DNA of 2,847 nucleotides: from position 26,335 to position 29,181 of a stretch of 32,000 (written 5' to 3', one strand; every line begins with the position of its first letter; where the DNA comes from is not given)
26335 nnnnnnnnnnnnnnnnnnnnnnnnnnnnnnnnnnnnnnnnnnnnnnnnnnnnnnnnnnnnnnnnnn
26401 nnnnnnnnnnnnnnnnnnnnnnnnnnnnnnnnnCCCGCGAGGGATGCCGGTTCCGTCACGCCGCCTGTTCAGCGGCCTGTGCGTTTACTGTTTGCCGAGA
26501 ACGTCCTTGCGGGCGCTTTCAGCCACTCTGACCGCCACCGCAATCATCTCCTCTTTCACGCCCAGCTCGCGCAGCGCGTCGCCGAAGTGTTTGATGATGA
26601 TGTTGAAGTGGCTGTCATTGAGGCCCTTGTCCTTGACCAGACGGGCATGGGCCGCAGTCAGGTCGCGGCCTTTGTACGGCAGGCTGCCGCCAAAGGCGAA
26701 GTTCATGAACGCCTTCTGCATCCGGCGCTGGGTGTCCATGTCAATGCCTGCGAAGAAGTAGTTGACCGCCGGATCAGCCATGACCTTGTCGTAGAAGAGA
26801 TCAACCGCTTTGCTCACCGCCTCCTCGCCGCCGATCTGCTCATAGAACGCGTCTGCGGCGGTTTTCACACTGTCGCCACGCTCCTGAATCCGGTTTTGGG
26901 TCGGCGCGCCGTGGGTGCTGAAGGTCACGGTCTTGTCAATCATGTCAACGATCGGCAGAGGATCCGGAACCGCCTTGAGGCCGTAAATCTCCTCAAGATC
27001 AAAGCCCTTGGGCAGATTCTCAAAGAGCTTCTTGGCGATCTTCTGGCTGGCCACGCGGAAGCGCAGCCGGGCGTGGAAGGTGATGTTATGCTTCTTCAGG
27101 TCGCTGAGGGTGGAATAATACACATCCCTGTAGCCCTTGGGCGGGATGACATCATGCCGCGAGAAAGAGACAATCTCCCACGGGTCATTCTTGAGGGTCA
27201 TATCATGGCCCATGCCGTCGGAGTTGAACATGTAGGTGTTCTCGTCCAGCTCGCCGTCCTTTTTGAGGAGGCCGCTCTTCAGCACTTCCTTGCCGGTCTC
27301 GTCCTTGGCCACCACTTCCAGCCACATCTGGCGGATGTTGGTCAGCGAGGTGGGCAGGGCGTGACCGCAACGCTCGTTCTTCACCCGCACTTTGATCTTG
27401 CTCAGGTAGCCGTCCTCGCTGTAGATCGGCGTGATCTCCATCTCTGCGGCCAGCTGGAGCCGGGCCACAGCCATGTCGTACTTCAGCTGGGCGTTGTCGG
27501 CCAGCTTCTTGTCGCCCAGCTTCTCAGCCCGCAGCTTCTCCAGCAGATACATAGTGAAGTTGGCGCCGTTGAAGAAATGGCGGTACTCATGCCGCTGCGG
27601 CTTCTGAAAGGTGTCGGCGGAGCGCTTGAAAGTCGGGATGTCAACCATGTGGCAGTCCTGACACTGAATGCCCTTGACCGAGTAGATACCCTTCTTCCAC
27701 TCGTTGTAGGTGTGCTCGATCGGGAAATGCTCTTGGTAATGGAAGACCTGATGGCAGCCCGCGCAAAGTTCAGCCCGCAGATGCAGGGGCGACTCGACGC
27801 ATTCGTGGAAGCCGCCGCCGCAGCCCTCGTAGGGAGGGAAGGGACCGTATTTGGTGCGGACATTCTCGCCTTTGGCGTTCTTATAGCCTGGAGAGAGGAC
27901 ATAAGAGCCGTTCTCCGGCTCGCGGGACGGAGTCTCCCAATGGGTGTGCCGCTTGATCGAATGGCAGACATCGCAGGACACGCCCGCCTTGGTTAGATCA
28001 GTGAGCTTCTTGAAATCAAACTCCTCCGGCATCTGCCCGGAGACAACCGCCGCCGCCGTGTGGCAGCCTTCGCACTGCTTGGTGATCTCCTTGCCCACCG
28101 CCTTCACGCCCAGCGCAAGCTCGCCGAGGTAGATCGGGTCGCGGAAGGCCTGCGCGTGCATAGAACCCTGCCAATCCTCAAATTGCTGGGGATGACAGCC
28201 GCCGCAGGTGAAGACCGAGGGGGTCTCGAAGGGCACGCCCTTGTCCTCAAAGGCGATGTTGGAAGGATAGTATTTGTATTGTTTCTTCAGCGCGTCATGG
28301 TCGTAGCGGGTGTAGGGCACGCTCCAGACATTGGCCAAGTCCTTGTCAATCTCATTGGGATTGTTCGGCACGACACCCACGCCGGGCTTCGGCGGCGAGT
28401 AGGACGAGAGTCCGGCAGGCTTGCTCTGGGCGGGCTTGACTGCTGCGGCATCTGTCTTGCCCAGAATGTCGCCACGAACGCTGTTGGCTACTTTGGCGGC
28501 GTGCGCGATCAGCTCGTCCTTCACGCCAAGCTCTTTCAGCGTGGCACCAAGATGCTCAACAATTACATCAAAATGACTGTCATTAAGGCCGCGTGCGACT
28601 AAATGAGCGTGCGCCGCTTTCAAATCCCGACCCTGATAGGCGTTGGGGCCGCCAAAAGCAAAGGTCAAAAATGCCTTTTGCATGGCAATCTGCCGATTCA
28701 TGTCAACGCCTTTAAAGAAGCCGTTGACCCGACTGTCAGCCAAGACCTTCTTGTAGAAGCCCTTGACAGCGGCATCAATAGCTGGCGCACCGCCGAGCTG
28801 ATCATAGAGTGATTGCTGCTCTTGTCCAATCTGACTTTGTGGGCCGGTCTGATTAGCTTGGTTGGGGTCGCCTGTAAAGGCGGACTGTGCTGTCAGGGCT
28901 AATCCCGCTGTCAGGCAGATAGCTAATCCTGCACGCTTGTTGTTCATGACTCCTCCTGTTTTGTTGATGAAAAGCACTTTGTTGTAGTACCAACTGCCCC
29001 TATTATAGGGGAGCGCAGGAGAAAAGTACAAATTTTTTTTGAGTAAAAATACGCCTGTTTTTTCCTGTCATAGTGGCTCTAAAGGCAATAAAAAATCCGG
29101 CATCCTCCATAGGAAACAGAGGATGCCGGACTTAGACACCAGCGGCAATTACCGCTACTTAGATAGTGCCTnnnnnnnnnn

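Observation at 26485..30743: Tandem paralogues with and without globin domains: domain accretion on a duplicated pentahaem scaffold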

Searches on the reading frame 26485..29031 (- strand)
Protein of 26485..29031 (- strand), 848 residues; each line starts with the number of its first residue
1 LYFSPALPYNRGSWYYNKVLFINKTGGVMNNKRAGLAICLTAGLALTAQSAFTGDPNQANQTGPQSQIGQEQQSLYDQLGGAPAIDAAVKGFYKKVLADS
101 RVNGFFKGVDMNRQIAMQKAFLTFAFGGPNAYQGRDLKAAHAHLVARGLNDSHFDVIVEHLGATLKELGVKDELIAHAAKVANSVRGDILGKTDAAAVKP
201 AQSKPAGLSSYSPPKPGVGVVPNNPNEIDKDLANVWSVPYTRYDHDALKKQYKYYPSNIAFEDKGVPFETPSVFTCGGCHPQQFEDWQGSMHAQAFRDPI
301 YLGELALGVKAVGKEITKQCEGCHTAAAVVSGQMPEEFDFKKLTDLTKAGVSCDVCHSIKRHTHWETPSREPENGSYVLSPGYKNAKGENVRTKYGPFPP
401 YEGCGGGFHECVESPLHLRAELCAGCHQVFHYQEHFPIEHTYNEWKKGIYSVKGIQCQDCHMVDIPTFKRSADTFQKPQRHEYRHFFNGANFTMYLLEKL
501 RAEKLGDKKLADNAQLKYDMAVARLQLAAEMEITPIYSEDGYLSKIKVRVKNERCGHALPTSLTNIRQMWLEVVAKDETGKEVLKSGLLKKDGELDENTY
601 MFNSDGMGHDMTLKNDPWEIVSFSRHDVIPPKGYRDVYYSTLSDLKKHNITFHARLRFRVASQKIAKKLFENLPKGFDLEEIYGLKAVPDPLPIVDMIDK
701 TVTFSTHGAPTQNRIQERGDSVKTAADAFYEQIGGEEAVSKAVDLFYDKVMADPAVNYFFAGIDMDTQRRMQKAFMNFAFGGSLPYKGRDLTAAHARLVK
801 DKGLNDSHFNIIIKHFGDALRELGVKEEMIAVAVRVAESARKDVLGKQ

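Call 4: search_protein_families(library=pfam, proteins=[window:26485-29031:-], max_evalue=0.01)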
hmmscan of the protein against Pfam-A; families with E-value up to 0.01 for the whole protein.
window:26485-29031:- (848 aa): 5 families
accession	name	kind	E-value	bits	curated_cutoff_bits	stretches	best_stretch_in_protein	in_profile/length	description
PF01152.27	Bac_globin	-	4.4e-33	114.5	21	2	74-188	1-118/121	Bacterial-like globin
PF13435.11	Cytochrome_C554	-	9.7e-11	42.9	20.8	1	275-358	1-84/84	Cytochrome c554 and c-prime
PF22113.1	Mtrc-MtrF_II-IV_dom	-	0.001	19.1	30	0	273-361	81-167/176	Outer membrane cytochrome MtrC/MtrF-like, domains II/IV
PF14522.11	Cytochrome_C7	-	0.0051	17.1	24.8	0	317-363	13-54/67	Cytochrome c7 and related cytochrome c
PF14537.11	Cytochrom_c3_2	-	0.0056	17.6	25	0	276-361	9-68/79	Cytochrome c3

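Call 5: search_protein_families(library=ncbifam, proteins=[window:26485-29031:-], max_evalue=0.01)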
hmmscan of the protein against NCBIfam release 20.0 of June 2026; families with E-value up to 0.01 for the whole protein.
window:26485-29031:- (848 aa): 5 families
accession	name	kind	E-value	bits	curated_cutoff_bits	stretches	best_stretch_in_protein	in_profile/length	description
NF040886.1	cyt_C_like_Sec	equivalog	3.9e-08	32.3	250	1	518-664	264-406/423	multiheme c-type cytochrome (seleno)protein ExtKL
NF041198.1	UshA_like_PCGU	equivalog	6.6e-07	28.3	275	1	275-365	410-487/519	UshA-like (seleno)protein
NF041028.1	decahem_GSU2203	exception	0.00042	19.6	325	1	275-464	38-184/317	GSU2203 family decaheme c-type cytochrome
TIGR03153.1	cytochr_NrfH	equivalog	0.00048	20.2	134.2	0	420-488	28-85/138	cytochrome c nitrite reductase small subunit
TIGR03508.1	decahem_SO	subfamily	0.0091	15.5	192.2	0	316-369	33-89/258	DmsE family decaheme c-type cytochrome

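Call 9: find_homologous_proteins(query=window:26485-28947:-)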
Query window:26485-28947:- (820 aa): 678 proteins with E <= 0.001 among 8000 candidates; the best 120 are listed.
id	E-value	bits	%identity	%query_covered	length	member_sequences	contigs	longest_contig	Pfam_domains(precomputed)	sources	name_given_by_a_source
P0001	0.0e+0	1679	87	100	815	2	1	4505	PF13435.12,PF01152.28,PF22113.2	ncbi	-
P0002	0.0e+0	1642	85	100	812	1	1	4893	PF13435.12,PF01152.28,PF22113.2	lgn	-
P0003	0.0e+0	1631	85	100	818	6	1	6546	PF13435.12,PF01152.28,PF22113.2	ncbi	-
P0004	0.0e+0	1626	85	100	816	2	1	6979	PF13435.12,PF01152.28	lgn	-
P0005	0.0e+0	1515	80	100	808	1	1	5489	PF13435.12,PF01152.28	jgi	-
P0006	0.0e+0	1437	74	100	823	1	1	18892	PF13435.12,PF01152.28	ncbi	-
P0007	0.0e+0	1235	88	71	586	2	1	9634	PF13435.12,PF01152.28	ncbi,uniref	ncbi:multiheme c-type cytochrome [Candidatus Electronema sp. TJ]|uniref:globin domain-containing pro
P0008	0.0e+0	1203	76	83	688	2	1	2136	PF13435.12,PF01152.28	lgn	-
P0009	0.0e+0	1190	76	79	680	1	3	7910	PF13435.12,PF01152.28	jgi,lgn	jgi:truncated hemoglobin YjbI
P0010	0.0e+0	1188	76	79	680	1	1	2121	PF13435.12,PF01152.28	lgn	-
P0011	0.0e+0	1188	74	83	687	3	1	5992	PF13435.12,PF01152.28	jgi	jgi:truncated hemoglobin YjbI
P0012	0.0e+0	1187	76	79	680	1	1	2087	PF13435.12,PF01152.28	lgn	-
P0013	0.0e+0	1169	72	83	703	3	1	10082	PF13435.12,PF01152.28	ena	-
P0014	0.0e+0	1155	72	84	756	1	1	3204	PF13435.12,PF01152.28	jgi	-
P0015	0.0e+0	1148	72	81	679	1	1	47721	PF13435.12,PF01152.28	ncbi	-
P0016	0.0e+0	1133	73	78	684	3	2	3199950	PF13435.12,PF01152.28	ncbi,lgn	ncbi:Truncated hemoglobin YjbI [Candidatus Electronema halotolerans]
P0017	0.0e+0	1080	72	77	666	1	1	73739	PF13435.12,PF01152.28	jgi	jgi:truncated hemoglobin YjbI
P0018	0.0e+0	1064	70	77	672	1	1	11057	PF13435.12,PF01152.28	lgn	-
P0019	0.0e+0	1052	71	76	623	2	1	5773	PF13435.12,PF01152.28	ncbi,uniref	ncbi:multiheme c-type cytochrome [Candidatus Electronema sp. PJ]|uniref:globin domain-containing pro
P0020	0.0e+0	1017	68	76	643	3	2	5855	PF13435.12,PF01152.28,PF22113.2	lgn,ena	-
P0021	3.1e-275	934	76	62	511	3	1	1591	PF01152.28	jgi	jgi:truncated hemoglobin YjbI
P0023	2.1e-258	878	58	72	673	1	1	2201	PF13435.12,PF01152.28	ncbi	-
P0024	5.3e-252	857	60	72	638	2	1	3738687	PF13435.12,PF01152.28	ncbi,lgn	ncbi:MAG: multiheme c-type cytochrome [Candidatus Electrothrix sp. YB6]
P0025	1.8e-251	855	59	74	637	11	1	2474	PF13435.12,PF01152.28,PF14522.12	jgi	jgi:truncated hemoglobin YjbI/nitrate/TMAO reductase-like tetraheme cytochrome c subunit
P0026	1.0e-250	853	60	72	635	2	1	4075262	PF13435.12,PF01152.28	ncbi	ncbi:Truncated hemoglobin YjbI [Candidatus Electrothrix laxa]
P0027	3.6e-246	837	59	72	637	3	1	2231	PF13435.12,PF01152.28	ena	-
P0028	4.1e-245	834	58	73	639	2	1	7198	PF13435.12,PF01152.28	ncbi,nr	ncbi:cytochrome C [Desulfobulbus sp. TB]|nr:cytochrome C [Desulfobulbus sp. TB]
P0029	4.6e-245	834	59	72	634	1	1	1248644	PF13435.12,PF01152.28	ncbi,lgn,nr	ncbi:MAG: multiheme c-type cytochrome [Candidatus Electrothrix sp. Rat3]|nr:multiheme c-type cytochr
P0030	4.8e-245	834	58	73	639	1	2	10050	PF13435.12,PF01152.28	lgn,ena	-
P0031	2.0e-243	828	62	14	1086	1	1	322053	PF01152.28,PF07319.17,PF11563.15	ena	-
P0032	4.9e-243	827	58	72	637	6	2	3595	PF13435.12,PF01152.28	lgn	-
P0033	1.1e-219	750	53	15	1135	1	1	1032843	PF01152.28,PF11563.15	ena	-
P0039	2.8e-206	705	63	57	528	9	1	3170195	PF13435.12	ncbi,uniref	ncbi:MAG: multiheme c-type cytochrome [Candidatus Electronema sp. V4]|uniref:multiheme c-type cytoch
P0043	2.5e-188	646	60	56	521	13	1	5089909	PF13435.12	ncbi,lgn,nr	ncbi:MAG: cytochrome c family protein [Candidatus Electrothrix scaldis]|nr:MAG: cytochrome c family 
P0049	1.3e-183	631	60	56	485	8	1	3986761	PF13435.12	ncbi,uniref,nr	ncbi:hypothetical protein UWK_02193 [Desulfocapsa sulfexigens DSM 10523]|uniref:Cytochrome c-552/4 d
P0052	6.8e-181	622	60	15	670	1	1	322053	PF01365.28,PF01152.28,PF11563.15,PF24889.1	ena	-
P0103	3.6e-171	589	54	16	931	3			PF07110.18,PF13354.13,PF01152.28,PF19551.5,PF11563.15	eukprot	eukprot:TRINITY_DN1294_c0_g1_i3.p1 TRINITY_DN1294_c0_g1~~TRINITY_DN1294_c0_g1_i3.p1 ORF type:complet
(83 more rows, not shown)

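Call 25: find_encoding_contigs(protein=window:26485-28947:-, flank=6000, max_places=4)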
Protein window:26485-28947:- (820 aa): 5 contigs read that carry it; 4 places shown.
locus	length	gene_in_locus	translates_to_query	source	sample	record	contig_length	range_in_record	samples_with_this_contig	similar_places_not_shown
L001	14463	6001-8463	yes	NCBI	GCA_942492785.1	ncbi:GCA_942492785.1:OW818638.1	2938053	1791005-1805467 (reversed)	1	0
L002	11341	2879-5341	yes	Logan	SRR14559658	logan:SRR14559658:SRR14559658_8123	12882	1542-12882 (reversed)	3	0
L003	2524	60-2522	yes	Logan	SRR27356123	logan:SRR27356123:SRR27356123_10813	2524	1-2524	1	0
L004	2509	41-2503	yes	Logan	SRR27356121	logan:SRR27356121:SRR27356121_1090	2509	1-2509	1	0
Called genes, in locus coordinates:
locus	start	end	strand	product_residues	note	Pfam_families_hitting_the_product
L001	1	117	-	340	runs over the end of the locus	-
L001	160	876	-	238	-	PF00239:Resolvase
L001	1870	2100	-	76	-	-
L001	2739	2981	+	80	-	-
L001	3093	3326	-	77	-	-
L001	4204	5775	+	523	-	PF13435:Cytochrome_C554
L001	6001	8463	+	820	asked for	PF01152:Bac_globin, PF13435:Cytochrome_C554, PF01152:Bac_globin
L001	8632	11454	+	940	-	PF00989:PAS (weak), PF08448:PAS_4, PF13426:PAS_9 (weak), PF00989:PAS, PF08448:PAS_4 (weak), PF13426:PAS_9, PF00990:GGDEF, PF00563:EAL, +2 more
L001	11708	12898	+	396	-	PF02784:Orn_Arg_deC_N, PF00278:Orn_DAP_Arg_deC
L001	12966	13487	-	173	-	PF00156:Pribosyltran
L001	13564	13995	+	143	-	-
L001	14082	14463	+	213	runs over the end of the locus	PF13505:OMP_b-brl, PF01617:Surface_Ag_2, PF02462:Opacity (faint)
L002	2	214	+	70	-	?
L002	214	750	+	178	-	-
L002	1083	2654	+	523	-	PF13435:Cytochrome_C554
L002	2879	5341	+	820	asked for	PF01152:Bac_globin, PF13435:Cytochrome_C554, PF01152:Bac_globin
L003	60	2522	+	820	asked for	PF01152:Bac_globin, PF13435:Cytochrome_C554, PF01152:Bac_globin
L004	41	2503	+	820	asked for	PF01152:Bac_globin, PF13435:Cytochrome_C554, PF01152:Bac_globin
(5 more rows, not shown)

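Call 26: find_encoding_contigs(protein=P0016, flank=6000, max_places=3)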
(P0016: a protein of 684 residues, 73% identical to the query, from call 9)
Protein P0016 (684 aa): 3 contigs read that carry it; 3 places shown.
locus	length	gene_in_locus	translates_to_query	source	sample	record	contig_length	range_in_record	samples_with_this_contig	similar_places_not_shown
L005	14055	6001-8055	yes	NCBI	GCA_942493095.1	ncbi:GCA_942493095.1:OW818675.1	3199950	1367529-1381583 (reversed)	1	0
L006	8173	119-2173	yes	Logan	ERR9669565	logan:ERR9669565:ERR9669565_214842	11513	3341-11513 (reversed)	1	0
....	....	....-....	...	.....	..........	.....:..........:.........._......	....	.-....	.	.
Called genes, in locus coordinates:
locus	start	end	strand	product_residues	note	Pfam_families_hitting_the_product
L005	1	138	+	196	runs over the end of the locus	PF01966:HD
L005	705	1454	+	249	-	PF23023:Anti-Pycsar_Apyc1, PF00753:Lactamase_B, PF13483:Lactamase_B_3 (weak), PF12706:Lactamase_B_2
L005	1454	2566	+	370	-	PF00691:OmpA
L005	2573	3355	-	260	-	PF04376:ATE_N, PF04377:ATE_C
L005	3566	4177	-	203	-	PF06649:DUF1161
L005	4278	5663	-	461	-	PF01134:GIDA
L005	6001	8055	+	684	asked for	PF13435:Cytochrome_C554, PF01152:Bac_globin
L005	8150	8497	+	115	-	PF02635:DsrE (weak)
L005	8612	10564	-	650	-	PF00702:Hydrolase, PF12710:HAD (weak), PF13419:HAD_2, PF00475:IGPD (weak)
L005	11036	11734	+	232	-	PF08378:NERD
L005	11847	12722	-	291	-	-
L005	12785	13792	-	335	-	-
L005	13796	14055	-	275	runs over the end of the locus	PF12974:Phosphonate-bd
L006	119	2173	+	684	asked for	PF13435:Cytochrome_C554, PF01152:Bac_globin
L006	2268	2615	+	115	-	PF02635:DsrE (weak)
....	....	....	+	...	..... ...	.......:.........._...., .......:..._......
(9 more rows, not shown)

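Call 27: find_encoding_contigs(protein=P0006, flank=5000, max_places=2)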
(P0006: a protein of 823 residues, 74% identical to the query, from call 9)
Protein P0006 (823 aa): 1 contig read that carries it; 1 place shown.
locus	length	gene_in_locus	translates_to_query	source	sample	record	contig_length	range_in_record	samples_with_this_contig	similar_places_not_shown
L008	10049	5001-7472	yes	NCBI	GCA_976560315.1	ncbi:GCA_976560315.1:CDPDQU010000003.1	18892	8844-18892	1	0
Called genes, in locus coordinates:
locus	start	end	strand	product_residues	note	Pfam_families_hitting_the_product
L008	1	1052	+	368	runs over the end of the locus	PF00691:OmpA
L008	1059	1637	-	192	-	-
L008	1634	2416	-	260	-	PF04376:ATE_N, PF04377:ATE_C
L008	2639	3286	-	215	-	PF06649:DUF1161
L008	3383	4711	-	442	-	PF01134:GIDA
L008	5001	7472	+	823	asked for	PF01152:Bac_globin, PF13435:Cytochrome_C554, PF01152:Bac_globin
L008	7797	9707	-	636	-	PF00702:Hydrolase, PF12710:HAD, PF13419:HAD_2, PF00475:IGPD (weak)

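Call 28: find_encoding_contigs(protein=P0013, flank=5000, max_places=2)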
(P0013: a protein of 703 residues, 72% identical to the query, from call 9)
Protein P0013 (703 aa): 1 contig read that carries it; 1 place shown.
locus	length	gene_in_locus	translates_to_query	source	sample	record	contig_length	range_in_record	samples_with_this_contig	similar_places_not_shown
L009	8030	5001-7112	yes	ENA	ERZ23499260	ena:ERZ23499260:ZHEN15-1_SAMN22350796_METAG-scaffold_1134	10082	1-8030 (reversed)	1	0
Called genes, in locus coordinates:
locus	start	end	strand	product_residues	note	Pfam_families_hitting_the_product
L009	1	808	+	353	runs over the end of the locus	PF01264:Chorismate_synt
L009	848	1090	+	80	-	-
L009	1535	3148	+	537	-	PF08323:Glyco_transf_5, PF00534:Glycos_transf_1, PF13692:Glyco_trans_1_4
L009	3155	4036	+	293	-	-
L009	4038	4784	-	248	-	PF01551:Peptidase_M23 (weak)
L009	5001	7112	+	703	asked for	PF01152:Bac_globin, PF13435:Cytochrome_C554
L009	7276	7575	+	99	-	-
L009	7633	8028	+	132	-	?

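Call 29: find_encoding_contigs(protein=P0039, flank=6000, max_places=2)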
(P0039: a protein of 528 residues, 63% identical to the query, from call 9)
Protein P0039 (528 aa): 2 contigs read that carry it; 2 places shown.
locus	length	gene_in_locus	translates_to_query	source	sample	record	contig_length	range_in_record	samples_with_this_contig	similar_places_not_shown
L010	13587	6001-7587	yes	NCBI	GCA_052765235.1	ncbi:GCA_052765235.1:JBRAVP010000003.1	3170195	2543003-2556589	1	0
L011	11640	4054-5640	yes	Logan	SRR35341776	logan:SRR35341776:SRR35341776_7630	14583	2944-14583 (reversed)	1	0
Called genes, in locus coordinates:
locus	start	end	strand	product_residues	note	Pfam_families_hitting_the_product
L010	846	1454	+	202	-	PF00041:fn3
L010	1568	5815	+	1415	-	PF01326:PPDK_N, PF00391:PEP-utilizers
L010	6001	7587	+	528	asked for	PF13435:Cytochrome_C554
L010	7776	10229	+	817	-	PF01152:Bac_globin, PF13435:Cytochrome_C554, PF01152:Bac_globin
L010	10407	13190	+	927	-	PF00989:PAS, PF13188:PAS_8 (weak), PF08448:PAS_4, PF13426:PAS_9, PF00989:PAS, PF13426:PAS_9, PF00990:GGDEF, PF00563:EAL, +3 more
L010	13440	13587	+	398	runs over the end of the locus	PF02784:Orn_Arg_deC_N, PF00278:Orn_DAP_Arg_deC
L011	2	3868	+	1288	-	?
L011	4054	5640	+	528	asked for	PF13435:Cytochrome_C554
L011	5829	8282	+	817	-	PF01152:Bac_globin, PF13435:Cytochrome_C554, PF01152:Bac_globin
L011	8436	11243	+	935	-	PF00989:PAS, PF08448:PAS_4, PF13188:PAS_8 (weak), PF13426:PAS_9, PF00989:PAS, PF13426:PAS_9, PF00990:GGDEF, PF00563:EAL, +3 more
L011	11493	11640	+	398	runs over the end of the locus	PF02784:Orn_Arg_deC_N, PF00278:Orn_DAP_Arg_deC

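Call 58: find_encoding_contigs(protein=P0002, flank=5000, max_places=1)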
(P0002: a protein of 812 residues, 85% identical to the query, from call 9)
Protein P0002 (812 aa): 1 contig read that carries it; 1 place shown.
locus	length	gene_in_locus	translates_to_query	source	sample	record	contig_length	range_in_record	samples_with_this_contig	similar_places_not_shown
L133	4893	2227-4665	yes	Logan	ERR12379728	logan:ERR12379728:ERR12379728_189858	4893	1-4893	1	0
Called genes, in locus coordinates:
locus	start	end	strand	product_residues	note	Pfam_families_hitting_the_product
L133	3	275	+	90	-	?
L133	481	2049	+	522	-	PF22113:Mtrc-MtrF_II-IV_dom (faint), PF13435:Cytochrome_C554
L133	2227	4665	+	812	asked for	PF01152:Bac_globin, PF22113:Mtrc-MtrF_II-IV_dom (faint), PF13435:Cytochrome_C554, PF01152:Bac_globin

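Call 59: find_encoding_contigs(protein=P0005, flank=5000, max_places=1)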
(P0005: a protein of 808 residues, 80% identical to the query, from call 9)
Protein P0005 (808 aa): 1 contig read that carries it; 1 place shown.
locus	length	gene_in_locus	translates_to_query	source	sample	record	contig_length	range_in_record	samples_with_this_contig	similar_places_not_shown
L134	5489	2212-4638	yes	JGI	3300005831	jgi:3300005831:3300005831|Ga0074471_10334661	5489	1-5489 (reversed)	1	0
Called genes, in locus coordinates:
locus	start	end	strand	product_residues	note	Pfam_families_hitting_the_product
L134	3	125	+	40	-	?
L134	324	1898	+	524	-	PF13435:Cytochrome_C554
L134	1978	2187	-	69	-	-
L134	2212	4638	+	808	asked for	PF01152:Bac_globin, PF13435:Cytochrome_C554, PF01152:Bac_globin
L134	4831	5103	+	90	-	-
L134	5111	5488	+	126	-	?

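Call 60: find_encoding_contigs(protein=P0003, flank=5000, max_places=1)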
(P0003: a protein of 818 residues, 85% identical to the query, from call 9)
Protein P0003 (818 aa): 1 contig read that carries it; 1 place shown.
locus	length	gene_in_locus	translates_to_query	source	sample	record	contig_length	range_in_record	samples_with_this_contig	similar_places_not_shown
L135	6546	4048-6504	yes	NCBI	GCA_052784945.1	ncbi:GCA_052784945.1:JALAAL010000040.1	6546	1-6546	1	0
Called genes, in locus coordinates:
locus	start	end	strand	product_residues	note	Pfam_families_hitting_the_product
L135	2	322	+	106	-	?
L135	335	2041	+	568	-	PF03235:GmrSD_N, PF07510:GmrSD_C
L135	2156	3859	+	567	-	PF13435:Cytochrome_C554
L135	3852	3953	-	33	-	-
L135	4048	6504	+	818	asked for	PF01152:Bac_globin, PF22113:Mtrc-MtrF_II-IV_dom (faint), PF13435:Cytochrome_C554, PF01152:Bac_globin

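Call 69: find_encoding_contigs(protein=P0049, flank=5000, max_places=1)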
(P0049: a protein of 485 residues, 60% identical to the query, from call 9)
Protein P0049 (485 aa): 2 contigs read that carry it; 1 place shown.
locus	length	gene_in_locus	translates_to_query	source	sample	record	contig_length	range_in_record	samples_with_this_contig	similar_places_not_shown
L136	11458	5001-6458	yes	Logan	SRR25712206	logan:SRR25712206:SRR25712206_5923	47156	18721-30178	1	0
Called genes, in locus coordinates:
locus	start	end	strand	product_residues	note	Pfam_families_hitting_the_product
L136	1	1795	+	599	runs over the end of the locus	PF03600:CitMHS, PF02080:TrkA_C (weak), PF00939:Na_sulph_symp (weak)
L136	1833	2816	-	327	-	PF01145:Band_7, PF16200:Band_7_C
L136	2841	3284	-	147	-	PF01957:NfeD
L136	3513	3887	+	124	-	PF03061:4HBT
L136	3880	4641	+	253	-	-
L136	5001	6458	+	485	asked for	PF13435:Cytochrome_C554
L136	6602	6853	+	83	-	PF00578:AhpC-TSA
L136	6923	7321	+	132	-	PF00578:AhpC-TSA, PF10417:1-cysPrx_C (weak)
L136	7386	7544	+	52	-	PF00301:Rubredoxin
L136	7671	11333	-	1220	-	PF27051:TamB_N, PF04357:TamB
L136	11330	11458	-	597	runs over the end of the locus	PF17243:POTRA_TamA_1, PF07244:POTRA (faint), PF01103:Omp85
